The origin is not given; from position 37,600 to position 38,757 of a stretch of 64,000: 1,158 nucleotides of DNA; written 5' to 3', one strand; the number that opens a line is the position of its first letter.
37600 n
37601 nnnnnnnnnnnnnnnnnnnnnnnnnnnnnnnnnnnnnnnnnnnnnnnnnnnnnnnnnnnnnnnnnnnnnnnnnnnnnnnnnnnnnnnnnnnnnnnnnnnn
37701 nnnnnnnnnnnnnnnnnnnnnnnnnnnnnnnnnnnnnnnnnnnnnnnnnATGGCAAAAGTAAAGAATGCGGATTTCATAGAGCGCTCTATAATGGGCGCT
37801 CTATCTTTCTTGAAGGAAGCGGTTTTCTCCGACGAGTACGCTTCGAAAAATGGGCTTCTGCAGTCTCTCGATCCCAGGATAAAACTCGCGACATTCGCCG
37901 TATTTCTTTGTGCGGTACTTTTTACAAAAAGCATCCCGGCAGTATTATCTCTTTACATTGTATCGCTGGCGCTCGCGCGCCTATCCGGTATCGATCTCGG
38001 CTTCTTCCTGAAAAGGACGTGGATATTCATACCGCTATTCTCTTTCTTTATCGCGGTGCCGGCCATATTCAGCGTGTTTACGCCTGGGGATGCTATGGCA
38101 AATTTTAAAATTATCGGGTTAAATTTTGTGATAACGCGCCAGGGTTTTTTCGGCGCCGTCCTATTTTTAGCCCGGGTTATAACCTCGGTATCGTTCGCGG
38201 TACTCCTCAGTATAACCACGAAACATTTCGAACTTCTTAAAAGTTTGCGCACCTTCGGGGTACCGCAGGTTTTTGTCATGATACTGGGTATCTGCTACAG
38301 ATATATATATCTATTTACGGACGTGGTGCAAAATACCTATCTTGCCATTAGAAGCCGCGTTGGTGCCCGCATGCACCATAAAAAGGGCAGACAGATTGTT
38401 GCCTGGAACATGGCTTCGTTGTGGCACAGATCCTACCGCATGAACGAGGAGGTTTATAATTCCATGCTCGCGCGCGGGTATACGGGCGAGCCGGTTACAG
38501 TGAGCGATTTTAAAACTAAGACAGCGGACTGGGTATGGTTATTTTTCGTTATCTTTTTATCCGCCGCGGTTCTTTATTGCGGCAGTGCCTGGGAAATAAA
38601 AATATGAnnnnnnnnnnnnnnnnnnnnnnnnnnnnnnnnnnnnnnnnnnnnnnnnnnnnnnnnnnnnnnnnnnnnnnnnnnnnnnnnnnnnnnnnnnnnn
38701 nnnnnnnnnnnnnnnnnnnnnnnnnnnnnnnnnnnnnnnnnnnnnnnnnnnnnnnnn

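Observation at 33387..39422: Nickel locus nikR-hldD-hypA-porin-cbiMNQO with a promoter-overlapping palindrome and a poly-His tail on the ATPase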

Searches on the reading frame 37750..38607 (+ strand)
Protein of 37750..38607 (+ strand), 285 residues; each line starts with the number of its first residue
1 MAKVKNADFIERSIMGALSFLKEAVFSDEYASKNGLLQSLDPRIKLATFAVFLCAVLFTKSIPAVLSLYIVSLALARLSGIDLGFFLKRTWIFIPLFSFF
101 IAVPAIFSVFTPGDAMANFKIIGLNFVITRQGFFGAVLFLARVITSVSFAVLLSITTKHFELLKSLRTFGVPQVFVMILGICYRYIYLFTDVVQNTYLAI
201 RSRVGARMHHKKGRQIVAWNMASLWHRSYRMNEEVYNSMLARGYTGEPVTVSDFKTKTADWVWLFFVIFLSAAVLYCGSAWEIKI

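Call 4: search_protein_families(library=pfam, proteins=[window:37750-38607:+])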
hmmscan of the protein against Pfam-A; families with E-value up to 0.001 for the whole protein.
window:37750-38607:+ (285 aa): 1 family
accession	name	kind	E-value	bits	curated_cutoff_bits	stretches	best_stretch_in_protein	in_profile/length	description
PF02361.21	CbiQ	-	6e-32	111.5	25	1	37-246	5-210/216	Cobalt transport protein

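Call 5: search_protein_families(library=ncbifam, proteins=[window:37750-38607:+])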
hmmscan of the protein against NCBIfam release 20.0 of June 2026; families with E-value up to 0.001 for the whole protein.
window:37750-38607:+ (285 aa): 2 families
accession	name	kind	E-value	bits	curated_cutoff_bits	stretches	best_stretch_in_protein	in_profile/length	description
TIGR02454.1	ECF_T_CbiQ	equivalog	1.7e-43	148.8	111.8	1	40-242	1-200/200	cobalt ECF transporter T component CbiQ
NF012029.0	PRK15485.1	equivalog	4.1e-07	30.2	303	1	38-208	14-184/225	energy-coupling factor ABC transporter transmembrane protein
